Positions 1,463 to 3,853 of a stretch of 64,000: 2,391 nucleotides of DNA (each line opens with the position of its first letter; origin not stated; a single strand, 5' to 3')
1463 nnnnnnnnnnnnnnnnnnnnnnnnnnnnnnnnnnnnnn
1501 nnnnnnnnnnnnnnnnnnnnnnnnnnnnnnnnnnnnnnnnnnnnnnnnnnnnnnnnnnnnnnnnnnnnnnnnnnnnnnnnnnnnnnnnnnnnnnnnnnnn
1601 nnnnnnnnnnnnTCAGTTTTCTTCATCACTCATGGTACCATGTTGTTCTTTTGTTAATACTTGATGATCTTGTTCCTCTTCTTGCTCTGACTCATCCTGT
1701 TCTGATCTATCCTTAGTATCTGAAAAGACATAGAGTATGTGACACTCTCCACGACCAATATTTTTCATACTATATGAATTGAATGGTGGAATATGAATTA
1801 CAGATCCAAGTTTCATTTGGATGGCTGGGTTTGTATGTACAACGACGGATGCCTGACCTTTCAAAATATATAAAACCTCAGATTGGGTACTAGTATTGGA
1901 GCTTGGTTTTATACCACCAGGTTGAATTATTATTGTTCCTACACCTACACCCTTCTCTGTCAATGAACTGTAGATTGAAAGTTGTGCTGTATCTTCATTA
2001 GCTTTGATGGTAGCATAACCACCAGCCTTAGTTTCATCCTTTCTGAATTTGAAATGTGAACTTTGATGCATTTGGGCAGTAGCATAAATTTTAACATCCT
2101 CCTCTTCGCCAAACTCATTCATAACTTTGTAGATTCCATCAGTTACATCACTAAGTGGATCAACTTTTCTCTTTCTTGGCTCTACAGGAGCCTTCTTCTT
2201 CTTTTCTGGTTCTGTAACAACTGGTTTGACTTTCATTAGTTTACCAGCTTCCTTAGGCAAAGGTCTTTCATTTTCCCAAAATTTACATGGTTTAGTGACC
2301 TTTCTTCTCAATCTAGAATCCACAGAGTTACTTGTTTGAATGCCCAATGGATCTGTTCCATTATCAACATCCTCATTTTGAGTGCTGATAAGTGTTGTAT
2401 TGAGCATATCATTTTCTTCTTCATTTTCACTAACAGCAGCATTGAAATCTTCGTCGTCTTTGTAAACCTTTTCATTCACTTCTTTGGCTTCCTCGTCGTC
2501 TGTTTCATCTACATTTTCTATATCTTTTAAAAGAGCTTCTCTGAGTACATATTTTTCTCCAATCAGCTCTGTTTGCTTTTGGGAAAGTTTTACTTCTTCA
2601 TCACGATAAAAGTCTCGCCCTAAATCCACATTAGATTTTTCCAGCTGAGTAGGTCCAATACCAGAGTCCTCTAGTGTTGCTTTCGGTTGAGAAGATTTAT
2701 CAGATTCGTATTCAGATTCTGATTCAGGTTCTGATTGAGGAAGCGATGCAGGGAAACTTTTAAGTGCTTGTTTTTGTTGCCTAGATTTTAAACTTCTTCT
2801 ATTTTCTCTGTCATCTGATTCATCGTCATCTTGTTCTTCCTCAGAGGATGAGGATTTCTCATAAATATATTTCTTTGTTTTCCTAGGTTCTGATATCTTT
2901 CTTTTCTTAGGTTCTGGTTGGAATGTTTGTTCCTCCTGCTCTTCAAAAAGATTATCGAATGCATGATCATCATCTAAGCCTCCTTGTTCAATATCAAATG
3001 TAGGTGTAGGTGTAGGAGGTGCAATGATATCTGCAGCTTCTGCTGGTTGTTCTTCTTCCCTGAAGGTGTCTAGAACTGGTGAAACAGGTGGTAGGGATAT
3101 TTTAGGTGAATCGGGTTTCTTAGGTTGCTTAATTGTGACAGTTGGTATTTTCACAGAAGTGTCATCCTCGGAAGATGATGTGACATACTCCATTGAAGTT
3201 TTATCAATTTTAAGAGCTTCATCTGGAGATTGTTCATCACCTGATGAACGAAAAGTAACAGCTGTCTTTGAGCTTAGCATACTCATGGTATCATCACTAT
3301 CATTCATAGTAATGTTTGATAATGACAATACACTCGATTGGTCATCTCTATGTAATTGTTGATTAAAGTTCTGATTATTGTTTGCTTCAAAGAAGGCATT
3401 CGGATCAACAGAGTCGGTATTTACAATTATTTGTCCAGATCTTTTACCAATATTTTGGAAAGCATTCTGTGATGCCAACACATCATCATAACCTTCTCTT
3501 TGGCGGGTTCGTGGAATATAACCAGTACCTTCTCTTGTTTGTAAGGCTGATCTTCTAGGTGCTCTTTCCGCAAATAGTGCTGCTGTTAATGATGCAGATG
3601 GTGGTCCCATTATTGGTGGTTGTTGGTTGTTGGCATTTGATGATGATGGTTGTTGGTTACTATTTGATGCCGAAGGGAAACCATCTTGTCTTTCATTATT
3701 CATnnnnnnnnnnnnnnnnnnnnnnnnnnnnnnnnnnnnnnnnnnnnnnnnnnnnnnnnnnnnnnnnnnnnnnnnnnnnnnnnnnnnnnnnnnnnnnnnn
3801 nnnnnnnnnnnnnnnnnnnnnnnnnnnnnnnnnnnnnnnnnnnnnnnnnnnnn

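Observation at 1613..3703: Candidate CENP-C homolog (CENP-C motif plus C-terminal cupin) in a highly divergent, mostly disordered protein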

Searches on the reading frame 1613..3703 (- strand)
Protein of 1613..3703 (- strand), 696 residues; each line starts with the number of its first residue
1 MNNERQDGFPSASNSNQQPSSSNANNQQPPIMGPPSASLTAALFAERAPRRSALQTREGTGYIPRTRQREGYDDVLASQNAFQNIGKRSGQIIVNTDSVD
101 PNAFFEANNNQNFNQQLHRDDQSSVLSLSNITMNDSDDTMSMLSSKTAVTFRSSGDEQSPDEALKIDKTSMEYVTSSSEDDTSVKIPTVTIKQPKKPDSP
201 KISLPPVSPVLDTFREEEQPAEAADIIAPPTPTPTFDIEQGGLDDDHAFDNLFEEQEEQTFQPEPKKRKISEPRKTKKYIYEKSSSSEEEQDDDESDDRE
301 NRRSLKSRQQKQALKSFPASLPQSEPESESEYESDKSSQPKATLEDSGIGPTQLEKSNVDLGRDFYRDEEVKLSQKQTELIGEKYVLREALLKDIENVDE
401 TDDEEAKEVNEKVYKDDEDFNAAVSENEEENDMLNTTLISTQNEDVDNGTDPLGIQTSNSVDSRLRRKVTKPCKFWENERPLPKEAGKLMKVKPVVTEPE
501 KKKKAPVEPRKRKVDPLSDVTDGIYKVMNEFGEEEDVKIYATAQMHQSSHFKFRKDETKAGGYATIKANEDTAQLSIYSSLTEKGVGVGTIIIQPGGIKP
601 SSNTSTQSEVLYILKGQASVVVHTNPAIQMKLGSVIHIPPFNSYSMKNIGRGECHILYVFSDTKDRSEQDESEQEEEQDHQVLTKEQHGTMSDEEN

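Call 3: search_protein_families(library=pfam, proteins=[window:1613-3703:-], max_evalue=10)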
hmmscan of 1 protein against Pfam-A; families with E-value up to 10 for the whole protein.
window:1613-3703:- (696 aa): 4 families
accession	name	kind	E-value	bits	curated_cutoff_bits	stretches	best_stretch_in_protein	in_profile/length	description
PF11699.14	CENP-C_C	-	8.9e-09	35.9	29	1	580-659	6-84/85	Mif2/CENP-C like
PF07883.17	Cupin_2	-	6.9e-07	29.3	27.2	1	591-660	3-70/70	Cupin domain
PF00190.28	Cupin_1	-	2e-05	24.7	22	1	585-668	32-121/151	Cupin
PF05899.18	Cupin_3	-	0.2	11.8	23.5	1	603-640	21-58/74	EutQ-like cupin domain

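Call 4: search_solved_structures(query=window:1613-3703:-, max_evalue=10, show_alignments=3)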
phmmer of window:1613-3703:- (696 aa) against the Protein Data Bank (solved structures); distinct sequences matched with E-value up to 10: 6.
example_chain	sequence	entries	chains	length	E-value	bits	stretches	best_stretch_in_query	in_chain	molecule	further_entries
6o2d_A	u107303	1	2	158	0.00095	21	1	572-663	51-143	Inner kinetochore subunit cnp3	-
7by0_K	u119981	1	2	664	0.0063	18.3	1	451-658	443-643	Maltose Binding Protein tag, linker,CENP-C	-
7x85_A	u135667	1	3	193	0.036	15.8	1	573-658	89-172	CENP-C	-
2vpv_A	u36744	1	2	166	0.082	14.6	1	596-659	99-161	PROTEIN MIF2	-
1sq4_A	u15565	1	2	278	0.2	13.3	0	587-652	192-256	Glyoxylate-induced Protein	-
2vqa_A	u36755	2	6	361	1.2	10.8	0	571-663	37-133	SLL1358 PROTEIN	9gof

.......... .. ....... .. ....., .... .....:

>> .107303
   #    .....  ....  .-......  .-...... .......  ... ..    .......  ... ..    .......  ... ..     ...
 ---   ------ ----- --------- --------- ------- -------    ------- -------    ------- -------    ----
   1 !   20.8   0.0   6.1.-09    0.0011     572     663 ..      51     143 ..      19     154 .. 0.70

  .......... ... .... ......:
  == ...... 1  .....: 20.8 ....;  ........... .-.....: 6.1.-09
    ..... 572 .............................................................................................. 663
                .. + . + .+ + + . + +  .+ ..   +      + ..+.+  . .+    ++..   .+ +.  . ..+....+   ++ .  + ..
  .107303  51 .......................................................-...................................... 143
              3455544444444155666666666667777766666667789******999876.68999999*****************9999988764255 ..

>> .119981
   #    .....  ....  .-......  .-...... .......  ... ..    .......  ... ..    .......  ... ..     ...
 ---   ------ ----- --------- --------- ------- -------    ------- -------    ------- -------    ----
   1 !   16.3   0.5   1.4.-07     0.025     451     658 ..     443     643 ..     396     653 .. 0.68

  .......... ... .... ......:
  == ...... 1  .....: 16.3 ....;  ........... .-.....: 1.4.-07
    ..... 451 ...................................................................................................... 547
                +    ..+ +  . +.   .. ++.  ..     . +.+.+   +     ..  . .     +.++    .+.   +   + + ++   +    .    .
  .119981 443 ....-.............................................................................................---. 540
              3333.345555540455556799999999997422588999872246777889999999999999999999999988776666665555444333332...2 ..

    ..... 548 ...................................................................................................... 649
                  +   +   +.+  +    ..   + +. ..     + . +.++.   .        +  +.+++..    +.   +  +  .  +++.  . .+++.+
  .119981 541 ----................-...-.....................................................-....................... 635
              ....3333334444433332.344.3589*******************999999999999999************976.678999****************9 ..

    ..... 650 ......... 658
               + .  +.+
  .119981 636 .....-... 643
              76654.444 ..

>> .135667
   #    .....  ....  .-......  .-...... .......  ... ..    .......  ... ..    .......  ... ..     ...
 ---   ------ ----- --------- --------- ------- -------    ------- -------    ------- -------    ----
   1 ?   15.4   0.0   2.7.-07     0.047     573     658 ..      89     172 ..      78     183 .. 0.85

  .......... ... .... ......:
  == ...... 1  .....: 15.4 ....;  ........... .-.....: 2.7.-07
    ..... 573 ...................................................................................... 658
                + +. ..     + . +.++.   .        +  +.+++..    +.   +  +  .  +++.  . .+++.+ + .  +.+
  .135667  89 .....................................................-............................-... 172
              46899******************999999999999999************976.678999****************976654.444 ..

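Call 5: find_homologous_proteins(query=window:1613-3703:-, max_evalue=0.001)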
Query window:1613-3703:- (696 aa): 3 proteins with E <= 0.001 among 8000 candidates.
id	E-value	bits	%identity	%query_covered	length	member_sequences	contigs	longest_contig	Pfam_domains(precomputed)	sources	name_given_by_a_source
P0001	0.0e+0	1515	100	100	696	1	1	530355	PF07883.18,PF00190.29,PF11699.15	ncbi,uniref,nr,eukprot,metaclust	ncbi:hypothetical protein NAEGRDRAFT_79152 [Naegleria gruberi]|uniref:Mif2/CENP-C cupin domain-conta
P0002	1.9e-94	336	38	88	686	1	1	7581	PF07883.18,PF11699.15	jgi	-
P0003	9.2e-92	327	35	94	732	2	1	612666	PF07883.18,PF11699.15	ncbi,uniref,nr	ncbi:hypothetical protein FDP41_000160 [Naegleria fowleri]|uniref:Mif2/CENP-C cupin domain-containin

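Call 10: list_cluster_members(proteins=[P0001, P0002, P0003])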
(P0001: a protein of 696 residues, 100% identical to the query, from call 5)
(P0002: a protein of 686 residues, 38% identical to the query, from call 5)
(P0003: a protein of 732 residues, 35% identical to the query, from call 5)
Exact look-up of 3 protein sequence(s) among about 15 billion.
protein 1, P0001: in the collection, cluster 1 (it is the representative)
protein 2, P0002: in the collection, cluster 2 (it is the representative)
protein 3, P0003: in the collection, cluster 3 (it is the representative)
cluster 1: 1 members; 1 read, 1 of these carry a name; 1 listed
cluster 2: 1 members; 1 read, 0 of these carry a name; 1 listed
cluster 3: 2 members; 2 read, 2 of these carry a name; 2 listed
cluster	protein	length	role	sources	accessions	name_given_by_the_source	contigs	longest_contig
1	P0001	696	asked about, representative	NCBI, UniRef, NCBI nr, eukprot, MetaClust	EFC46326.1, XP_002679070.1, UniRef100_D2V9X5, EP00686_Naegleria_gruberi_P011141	hypothetical protein NAEGRDRAFT_79152 [Naegleria gruberi] | Mif2/CENP-C cupin domain-containing protein n=1 Tax=Naegleria gruberi TaxID=5762 ... | uncharacterized protein NAEGRDRAFT_79152 [Naegleria gruberi]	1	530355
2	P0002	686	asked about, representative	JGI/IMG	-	-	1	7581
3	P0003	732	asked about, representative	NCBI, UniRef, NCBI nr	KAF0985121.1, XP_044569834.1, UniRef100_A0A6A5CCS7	hypothetical protein FDP41_000160 [Naegleria fowleri] | Mif2/CENP-C cupin domain-containing protein n=1 Tax=Naegleria fowleri TaxID=5763 ... | uncharacterized protein FDP41_000160 [Naegleria fowleri]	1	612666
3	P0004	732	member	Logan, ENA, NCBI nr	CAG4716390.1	unnamed protein product [Naegleria fowleri]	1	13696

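Call 24: predict_structure(alignment_id=A1)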
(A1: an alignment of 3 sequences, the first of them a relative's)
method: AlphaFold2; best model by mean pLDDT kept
length: 696 residues; sequences in the alignment: 3
mean_pLDDT: 40.5   pTM: 0.22
mean pLDDT of the five models: 40.5, 36.2, 36.1, 35.0, 32.1
residues with pLDDT >= 90: 0; 70-90: 13; 50-70: 105; < 50: 578
segments of 3 or more residues with pLDDT < 50: 1-74, 76-101, 110-296, 298-300, 302-304, 306-386, 427-530, 537-578, 580-606, 661-674, 687-696
pLDDT, mean of each block of 10 residues (from residue 1): 34 32 31 31 34 36 42 46 38 41 51 38 34 34 30 28 31 39 37 34 35 31 33 30 33 33 32 33 30 42 47 35 31 30 32 32 43 43 52 60 64 66 52 37 32 38 40 44 42 41 42 36 44 47 33 33 30 37 37 35 45 68 65 65 63 61 40 49 46 34
secondary structure, 60 per line:
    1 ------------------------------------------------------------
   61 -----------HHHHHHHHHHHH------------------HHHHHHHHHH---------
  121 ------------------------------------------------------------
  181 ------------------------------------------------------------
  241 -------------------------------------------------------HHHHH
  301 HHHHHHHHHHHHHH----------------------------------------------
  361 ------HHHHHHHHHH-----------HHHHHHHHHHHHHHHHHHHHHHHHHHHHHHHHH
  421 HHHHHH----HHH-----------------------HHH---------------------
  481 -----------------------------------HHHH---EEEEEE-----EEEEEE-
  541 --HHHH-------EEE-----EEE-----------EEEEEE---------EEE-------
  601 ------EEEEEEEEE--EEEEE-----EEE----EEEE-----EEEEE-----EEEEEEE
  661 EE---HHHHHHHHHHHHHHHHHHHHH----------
elements in order (helices of 4 or more, strands of 3 or more residues): H72-83 H102-111 H296-314 H367-376 H388-426 H516-519 E523-528 E534-539 H543-546 E554-556 E562-564 E576-581 E591-593 E607-615 E618-622 E628-630 E635-638 E644-648 E654-662 H666-686

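Call 49: search_solved_structures(query=A4, max_evalue=1, show_alignments=2)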
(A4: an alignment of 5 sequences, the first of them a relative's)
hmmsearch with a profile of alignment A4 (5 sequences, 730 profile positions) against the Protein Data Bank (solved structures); distinct sequences matched with E-value up to 1: 8.
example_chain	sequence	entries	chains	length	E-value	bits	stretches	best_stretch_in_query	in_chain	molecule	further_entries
7on1_C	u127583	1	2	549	5.6e-11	44.9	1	595-708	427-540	BJ4_G0006610.mRNA.1.CDS.1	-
6o2d_A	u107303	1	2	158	3.3e-10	42.4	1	589-701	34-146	Inner kinetochore subunit cnp3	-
2vpv_A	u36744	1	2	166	7.5e-10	41.2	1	595-697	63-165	PROTEIN MIF2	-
7by0_K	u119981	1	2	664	5.5e-05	25.1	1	609-692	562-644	Maltose Binding Protein tag, linker,CENP-C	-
7x85_A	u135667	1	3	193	6.1e-05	24.9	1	609-693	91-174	CENP-C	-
7cu3_B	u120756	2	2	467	0.012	17.4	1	316-375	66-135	Transmembrane protein FAM155A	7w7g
1y3t_A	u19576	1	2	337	0.077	14.7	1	639-676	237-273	Hypothetical protein yxaG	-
2h0v_A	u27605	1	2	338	0.077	14.7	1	639-676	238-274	Quercetin 2,3-dioxygenase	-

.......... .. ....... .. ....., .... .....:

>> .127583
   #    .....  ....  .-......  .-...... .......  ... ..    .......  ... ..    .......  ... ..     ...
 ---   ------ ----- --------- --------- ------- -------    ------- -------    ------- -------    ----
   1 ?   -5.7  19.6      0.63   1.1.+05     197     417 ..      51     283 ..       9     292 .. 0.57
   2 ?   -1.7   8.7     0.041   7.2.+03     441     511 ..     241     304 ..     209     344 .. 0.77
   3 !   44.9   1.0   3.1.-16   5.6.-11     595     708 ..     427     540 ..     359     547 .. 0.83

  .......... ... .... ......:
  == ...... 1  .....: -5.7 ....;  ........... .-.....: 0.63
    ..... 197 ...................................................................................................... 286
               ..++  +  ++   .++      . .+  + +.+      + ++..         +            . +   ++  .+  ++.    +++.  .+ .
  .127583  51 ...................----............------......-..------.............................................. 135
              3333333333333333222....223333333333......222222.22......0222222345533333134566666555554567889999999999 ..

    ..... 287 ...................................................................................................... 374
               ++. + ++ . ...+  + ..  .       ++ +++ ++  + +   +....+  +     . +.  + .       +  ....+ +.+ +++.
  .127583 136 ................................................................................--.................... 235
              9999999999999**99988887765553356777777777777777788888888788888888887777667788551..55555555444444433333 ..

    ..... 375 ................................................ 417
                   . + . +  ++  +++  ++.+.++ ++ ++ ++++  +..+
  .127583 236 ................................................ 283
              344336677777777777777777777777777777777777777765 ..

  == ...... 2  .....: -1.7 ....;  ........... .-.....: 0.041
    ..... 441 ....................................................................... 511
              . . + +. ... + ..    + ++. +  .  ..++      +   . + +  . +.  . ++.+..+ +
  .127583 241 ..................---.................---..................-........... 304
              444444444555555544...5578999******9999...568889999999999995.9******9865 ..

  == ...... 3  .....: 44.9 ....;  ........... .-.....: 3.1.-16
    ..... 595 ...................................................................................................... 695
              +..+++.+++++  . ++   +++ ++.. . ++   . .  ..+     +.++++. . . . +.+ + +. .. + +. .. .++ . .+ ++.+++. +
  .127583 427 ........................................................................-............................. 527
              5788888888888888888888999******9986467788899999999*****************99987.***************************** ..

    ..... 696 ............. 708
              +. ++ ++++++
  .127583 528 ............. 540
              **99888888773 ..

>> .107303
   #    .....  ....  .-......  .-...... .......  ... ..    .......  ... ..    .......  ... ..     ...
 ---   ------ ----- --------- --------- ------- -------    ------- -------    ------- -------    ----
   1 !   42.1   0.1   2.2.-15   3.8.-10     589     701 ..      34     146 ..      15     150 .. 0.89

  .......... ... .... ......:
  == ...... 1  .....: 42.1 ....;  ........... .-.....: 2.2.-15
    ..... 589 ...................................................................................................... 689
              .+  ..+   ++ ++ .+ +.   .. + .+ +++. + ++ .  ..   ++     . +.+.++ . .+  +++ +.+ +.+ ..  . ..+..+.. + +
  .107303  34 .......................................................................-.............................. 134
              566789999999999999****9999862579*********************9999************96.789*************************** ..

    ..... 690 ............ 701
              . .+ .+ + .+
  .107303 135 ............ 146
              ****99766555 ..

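Call 53: find_encoding_contigs(protein=P0003, flank=6000, max_places=2)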
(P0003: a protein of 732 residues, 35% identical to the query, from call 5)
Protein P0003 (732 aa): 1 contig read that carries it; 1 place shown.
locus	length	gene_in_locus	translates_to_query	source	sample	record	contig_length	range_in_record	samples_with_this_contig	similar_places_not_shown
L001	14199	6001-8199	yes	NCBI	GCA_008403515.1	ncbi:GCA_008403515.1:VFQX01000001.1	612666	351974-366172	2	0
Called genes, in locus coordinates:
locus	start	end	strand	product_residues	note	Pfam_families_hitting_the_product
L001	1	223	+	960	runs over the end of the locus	PF00169:PH (faint)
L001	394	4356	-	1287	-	PF02463:SMC_N, PF13175:AAA_15, PF13304:AAA_21 (weak), PF06470:SMC_hinge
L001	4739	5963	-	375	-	PF00071:Ras (faint)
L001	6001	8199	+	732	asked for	PF07883:Cupin_2, PF11699:CENP-C_C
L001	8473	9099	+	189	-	PF24883:NPHP3_N (faint), PF13173:AAA_14 (faint), PF00004:AAA (weak), PF13207:AAA_17 (faint), PF13238:AAA_18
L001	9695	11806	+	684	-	PF00782:DSPc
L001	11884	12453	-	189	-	PF12824:MRP-L20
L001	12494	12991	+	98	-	-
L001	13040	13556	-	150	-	PF16093:PAC4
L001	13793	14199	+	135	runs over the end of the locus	-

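Call 54: find_encoding_contigs(protein=P0002, flank=6000, max_places=2)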
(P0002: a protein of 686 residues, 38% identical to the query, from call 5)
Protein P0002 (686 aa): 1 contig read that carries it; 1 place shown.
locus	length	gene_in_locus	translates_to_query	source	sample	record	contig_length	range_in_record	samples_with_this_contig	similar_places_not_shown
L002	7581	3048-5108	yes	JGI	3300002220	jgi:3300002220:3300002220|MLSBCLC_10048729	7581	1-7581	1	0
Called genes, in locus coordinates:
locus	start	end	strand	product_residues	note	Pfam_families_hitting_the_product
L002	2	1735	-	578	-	?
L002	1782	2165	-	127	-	-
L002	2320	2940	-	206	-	-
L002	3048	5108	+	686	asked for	PF07883:Cupin_2, PF11699:CENP-C_C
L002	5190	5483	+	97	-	-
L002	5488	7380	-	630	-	PF13405:EF-hand_6 (faint), PF07766:LETM1_RBD, PF00036:EF-hand_1 (faint), PF13202:EF-hand_5 (faint), PF13499:EF-hand_7, PF13833:EF-hand_8 (weak)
